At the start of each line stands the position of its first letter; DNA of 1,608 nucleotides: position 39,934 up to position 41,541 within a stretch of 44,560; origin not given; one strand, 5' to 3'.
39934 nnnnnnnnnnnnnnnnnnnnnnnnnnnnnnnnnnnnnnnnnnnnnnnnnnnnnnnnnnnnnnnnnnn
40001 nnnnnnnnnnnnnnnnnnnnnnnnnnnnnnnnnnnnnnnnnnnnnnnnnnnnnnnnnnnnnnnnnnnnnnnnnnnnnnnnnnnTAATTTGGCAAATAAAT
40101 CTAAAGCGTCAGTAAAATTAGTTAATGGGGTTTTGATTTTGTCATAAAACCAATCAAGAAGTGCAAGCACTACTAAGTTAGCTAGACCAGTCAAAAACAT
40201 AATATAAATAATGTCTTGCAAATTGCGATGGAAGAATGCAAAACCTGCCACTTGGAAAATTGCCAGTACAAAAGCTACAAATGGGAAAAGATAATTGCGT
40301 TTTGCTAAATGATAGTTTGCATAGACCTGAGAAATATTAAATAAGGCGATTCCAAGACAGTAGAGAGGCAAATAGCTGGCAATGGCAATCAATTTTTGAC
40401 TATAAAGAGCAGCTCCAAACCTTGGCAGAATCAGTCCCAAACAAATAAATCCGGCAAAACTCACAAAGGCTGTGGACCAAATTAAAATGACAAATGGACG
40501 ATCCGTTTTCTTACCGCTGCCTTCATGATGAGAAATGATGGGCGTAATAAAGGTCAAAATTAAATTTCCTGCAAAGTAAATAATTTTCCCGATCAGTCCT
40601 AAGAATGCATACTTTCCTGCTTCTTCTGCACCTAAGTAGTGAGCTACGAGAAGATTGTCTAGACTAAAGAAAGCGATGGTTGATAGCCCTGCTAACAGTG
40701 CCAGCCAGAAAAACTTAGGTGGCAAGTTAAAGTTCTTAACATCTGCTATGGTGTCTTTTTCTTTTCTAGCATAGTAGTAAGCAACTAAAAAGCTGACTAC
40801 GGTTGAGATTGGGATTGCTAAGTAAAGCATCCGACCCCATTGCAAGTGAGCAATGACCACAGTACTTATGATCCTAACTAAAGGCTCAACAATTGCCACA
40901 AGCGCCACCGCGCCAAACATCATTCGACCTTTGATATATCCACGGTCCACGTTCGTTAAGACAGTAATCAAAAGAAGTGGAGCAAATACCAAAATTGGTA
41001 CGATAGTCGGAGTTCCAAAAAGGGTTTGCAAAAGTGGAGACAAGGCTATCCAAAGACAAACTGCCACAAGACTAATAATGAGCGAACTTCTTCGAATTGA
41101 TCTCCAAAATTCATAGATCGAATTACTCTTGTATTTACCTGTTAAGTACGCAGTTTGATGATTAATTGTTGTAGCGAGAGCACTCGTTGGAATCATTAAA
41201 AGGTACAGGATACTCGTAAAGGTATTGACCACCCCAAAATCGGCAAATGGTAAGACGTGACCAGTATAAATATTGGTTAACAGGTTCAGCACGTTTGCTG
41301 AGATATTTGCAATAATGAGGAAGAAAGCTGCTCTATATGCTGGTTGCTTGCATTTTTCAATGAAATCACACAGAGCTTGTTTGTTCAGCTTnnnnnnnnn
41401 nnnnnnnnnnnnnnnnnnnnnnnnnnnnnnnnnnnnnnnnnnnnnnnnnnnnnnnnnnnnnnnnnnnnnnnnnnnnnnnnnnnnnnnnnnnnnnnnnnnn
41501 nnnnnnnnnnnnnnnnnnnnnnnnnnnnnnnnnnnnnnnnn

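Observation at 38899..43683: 1594-aa four-module protein uniting a polyprenol-P GT2, a processive synthase, a Wzx-like flippase and a GT4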

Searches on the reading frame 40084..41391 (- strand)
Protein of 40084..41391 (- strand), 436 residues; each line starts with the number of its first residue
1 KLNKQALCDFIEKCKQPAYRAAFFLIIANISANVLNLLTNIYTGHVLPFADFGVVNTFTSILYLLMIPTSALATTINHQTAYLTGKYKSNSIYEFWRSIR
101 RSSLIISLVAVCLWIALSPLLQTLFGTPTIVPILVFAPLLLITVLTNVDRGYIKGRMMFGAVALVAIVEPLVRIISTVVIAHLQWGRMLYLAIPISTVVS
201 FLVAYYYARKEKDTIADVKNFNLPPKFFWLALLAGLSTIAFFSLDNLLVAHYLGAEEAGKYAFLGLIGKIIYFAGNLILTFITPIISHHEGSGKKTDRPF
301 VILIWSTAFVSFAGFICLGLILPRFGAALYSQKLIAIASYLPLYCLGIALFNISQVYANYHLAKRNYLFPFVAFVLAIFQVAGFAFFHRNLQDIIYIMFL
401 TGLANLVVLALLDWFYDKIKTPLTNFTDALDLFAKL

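Call 28: search_solved_structures(query=A4, max_evalue=10, show_alignments=2)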
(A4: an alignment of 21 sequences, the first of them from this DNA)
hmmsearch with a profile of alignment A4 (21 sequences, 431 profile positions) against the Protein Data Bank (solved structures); distinct sequences matched with E-value up to 10: 2.
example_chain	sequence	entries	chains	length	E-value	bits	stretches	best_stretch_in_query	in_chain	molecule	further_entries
6tpg_A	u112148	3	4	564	0.019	17.5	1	247-353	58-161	Orexin receptor type 2,GlgA glycogen synthase,Hypocretin receptor-2 | Orexin receptor type 2,GlgA glycogen synthase,Orexin receptor type 2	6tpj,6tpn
9e41_B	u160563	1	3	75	0.34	13.3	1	58-116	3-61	Membrane Protei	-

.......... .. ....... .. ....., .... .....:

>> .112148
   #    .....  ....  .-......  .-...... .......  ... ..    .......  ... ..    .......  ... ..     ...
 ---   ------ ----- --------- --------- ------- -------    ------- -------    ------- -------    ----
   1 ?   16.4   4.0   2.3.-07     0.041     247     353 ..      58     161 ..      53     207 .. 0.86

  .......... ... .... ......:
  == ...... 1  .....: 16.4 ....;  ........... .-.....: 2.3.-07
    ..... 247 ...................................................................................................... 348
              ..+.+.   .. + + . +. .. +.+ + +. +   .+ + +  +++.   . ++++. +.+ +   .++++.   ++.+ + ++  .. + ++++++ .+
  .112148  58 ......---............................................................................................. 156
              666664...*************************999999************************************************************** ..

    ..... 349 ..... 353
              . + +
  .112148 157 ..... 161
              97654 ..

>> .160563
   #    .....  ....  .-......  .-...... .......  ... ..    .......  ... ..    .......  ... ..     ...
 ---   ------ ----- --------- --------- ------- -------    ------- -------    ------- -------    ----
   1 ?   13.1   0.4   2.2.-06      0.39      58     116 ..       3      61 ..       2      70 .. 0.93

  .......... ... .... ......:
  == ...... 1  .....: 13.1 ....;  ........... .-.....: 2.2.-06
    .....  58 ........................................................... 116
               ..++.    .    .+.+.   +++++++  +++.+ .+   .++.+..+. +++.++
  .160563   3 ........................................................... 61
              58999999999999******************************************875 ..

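Call 29: search_protein_families(library=pfam, alignment_id=A4, max_evalue=0.1)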
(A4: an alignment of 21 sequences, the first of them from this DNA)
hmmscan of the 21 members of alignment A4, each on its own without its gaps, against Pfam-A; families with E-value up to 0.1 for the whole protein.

A. member 1, seq(436 aa): 3 families
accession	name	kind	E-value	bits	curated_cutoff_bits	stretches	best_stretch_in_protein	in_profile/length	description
PF13440.11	Polysacc_synt_3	-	9.9e-11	41.8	23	1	98-312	49-266/293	Polysaccharide biosynthesis protein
PF01943.22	Polysacc_synt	-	1.5e-08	34.9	28.2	1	21-287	4-271/274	Polysaccharide biosynthesis protein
PF16080.10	Phage_holin_2_3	-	0.015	15.7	28.8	1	195-212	33-50/56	Bacteriophage holin family HP1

B. families by the number of members that match (of 21 scanned): 7 families
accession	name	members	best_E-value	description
PF01943.22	Polysacc_synt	3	1.5e-08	Polysaccharide biosynthesis protein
PF13440.11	Polysacc_synt_3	2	2e-13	Polysaccharide biosynthesis protein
PF19764.4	DUF6251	1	0.0026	Family of unknown function (DUF6251)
PF16080.10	Phage_holin_2_3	1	0.015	Bacteriophage holin family HP1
PF15361.11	RIC3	1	0.037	Resistance to inhibitors of cholinesterase homologue 3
PF19658.4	DUF6161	1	0.058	Family of unknown function (DUF6161)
PF14497.11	GST_C_3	1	0.074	Glutathione S-transferase, C-terminal domain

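Call 51: search_protein_representatives(alignment_id=A4)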
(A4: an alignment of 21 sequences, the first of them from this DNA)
Query: 21 sequences, 431 profile positions. Proteins with E-value up to 0.001 (for the whole library): 6884; up to 1e-10: 4195; up to 1e-30: 940. The best 150 are listed.
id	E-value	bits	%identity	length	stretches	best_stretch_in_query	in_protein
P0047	8.0e-163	559.1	-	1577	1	5-430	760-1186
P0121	7.1e-138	476.9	-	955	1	6-423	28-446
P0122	1.1e-137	476.3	-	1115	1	11-429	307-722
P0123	2.8e-135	468.3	-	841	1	4-430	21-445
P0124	2.5e-134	465.2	-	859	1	8-430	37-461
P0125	1.2e-133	463.0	-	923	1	6-430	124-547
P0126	1.3e-133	462.9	-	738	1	5-415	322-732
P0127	1.5e-133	462.7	-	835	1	12-430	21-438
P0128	1.5e-132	459.4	-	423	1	4-411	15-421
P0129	1.6e-130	452.6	-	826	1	6-425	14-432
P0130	2.6e-130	452.0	-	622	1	6-430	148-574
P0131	9.8e-130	450.1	-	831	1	7-430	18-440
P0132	1.5e-129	449.5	-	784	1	5-430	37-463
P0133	4.0e-129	448.1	-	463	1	6-421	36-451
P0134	2.4e-128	445.5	-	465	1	5-428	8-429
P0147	2.9e-124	432.1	-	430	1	4-425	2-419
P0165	3.1e-114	399.0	-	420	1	11-411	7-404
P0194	1.1e-101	357.6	-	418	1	6-414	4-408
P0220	1.0e-90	321.5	-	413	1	5-414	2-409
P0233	6.4e-85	302.4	-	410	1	7-404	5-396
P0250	1.0e-62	229.2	-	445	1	8-411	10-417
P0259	2.6e-56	208.2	-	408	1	11-408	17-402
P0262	1.5e-55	205.7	-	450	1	11-407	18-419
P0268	2.8e-52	194.9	-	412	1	7-412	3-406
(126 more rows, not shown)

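Call 52: search_protein_families(library=pfam, proteins=[P0128, P0147, P0165, P0194, P0220, P0233, P0250, P0259, P0262, P0268], max_evalue=0.01)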
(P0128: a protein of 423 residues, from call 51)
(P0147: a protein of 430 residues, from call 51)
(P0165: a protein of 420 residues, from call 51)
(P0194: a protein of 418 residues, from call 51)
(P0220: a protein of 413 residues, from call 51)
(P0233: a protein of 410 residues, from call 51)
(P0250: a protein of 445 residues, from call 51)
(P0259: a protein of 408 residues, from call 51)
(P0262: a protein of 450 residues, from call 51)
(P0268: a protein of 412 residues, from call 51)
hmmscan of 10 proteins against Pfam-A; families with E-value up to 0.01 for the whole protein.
P0128 (423 aa): 0 families

P0147 (430 aa): 2 families
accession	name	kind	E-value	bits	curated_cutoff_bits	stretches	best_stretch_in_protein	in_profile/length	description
PF13440.11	Polysacc_synt_3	-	3.6e-11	43.3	23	1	33-322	2-287/293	Polysaccharide biosynthesis protein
PF01943.22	Polysacc_synt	-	9.1e-08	32.3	28.2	1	9-259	2-253/274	Polysaccharide biosynthesis protein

P0165 (420 aa): 1 family
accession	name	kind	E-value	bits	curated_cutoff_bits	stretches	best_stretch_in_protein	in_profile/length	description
PF01943.22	Polysacc_synt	-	0.00011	22.2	28.2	1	13-251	8-246/274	Polysaccharide biosynthesis protein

P0194 (418 aa): 0 families

P0220 (413 aa): 2 families
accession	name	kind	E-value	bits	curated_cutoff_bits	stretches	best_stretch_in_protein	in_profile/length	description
PF01554.23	MatE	-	0.00017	21.8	24.9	1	17-147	5-136/161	MatE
PF01943.22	Polysacc_synt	-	0.00089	19.2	28.2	1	11-258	5-250/274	Polysaccharide biosynthesis protein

P0233 (410 aa): 0 families

P0250 (445 aa): 0 families

P0259 (408 aa): 0 families

P0262 (450 aa): 2 families
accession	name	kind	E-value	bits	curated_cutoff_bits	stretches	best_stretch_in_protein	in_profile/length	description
PF01943.22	Polysacc_synt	-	1.7e-15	57.6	28.2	1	17-294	1-271/274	Polysaccharide biosynthesis protein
PF13440.11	Polysacc_synt_3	-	4.6e-15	56.1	23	1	42-346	2-293/293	Polysaccharide biosynthesis protein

P0268 (412 aa): 1 family
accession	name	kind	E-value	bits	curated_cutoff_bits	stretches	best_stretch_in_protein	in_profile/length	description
PF13440.11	Polysacc_synt_3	-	2.9e-13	50.1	23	1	92-326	55-291/293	Polysaccharide biosynthesis protein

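Call 76: search_solved_structures(query=A7, max_evalue=10)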
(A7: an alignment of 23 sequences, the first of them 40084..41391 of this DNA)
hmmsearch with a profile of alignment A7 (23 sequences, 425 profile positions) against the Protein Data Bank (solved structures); distinct sequences matched with E-value up to 10: 15.
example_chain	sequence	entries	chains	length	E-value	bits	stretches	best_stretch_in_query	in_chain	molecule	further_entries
6tpg_A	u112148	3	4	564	2.6e-06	29.9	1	254-362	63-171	Orexin receptor type 2,GlgA glycogen synthase,Hypocretin receptor-2 | Orexin receptor type 2,GlgA glycogen synthase,Orexin receptor type 2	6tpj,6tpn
21ci_A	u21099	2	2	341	3.7e-06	29.4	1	254-353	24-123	Orexin receptor type 2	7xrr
7sqo_R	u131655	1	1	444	3.6e-05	26.1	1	254-352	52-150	Orexin receptor type 2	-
7l1u_R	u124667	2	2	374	5.9e-05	25.4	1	254-352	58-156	Hypocretin receptor type 2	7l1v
7sr8_R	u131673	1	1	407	6.9e-05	25.2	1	254-352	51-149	Hypocretin receptor type 2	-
4s0v_A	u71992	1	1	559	0.00012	24.4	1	254-352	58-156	Human Orexin receptor type 2 fusion protein to P. abysii Glycogen Synthase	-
5wqc_A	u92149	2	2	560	0.00012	24.4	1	254-352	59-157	Orexin receptor type 2,GlgA glycogen synthase,Orexin receptor type 2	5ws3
6tod_A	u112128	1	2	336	0.017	17.3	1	259-352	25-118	Orexin receptor type 1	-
6to7_A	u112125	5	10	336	0.022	17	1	259-352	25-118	Orexin receptor type 1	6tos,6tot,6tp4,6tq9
6tp3_A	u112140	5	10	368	0.026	16.7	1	260-352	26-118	Orexin receptor type 1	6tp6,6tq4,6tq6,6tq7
7xow_R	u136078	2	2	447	0.054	15.7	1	267-355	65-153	Gastrin/cholecystokinin type B receptor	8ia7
7f8v_R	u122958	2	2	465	0.058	15.5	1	267-355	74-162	Gastrin/cholecystokinin type B receptor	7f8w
6hfb_A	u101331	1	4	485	1.2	11.2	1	45-207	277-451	Uncharacterized protein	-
4zj8_A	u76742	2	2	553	1.3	11.1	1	267-351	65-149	human OX1R fusion protein to P.abysii glycogen synthase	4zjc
4mlb_A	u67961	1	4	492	1.4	11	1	45-207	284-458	PF0708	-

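Call 82: search_dna_similar(query=window:40084-41391:-, collection=plasmids, mode=protein, max_evalue=0.001, max_rows=15)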
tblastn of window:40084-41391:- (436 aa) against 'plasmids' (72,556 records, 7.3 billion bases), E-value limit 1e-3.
Records with a match: 1; places in all: 1; records where one place covers at least 80% of the query: 1.
Best place of each record, by identity: <60% 1.
By first word of the organism name: Halobellus 1.
By predicted mobility (MOB-suite, as given by PLSDB): non-mobilizable 1.
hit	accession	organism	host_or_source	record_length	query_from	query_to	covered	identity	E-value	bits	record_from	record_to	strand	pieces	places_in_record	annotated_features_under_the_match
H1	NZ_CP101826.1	Halobellus ramosii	cell cuture,a brine sample of the ...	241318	19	400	88%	20.7%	2e-4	51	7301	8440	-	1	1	oligosaccharide flippase family protein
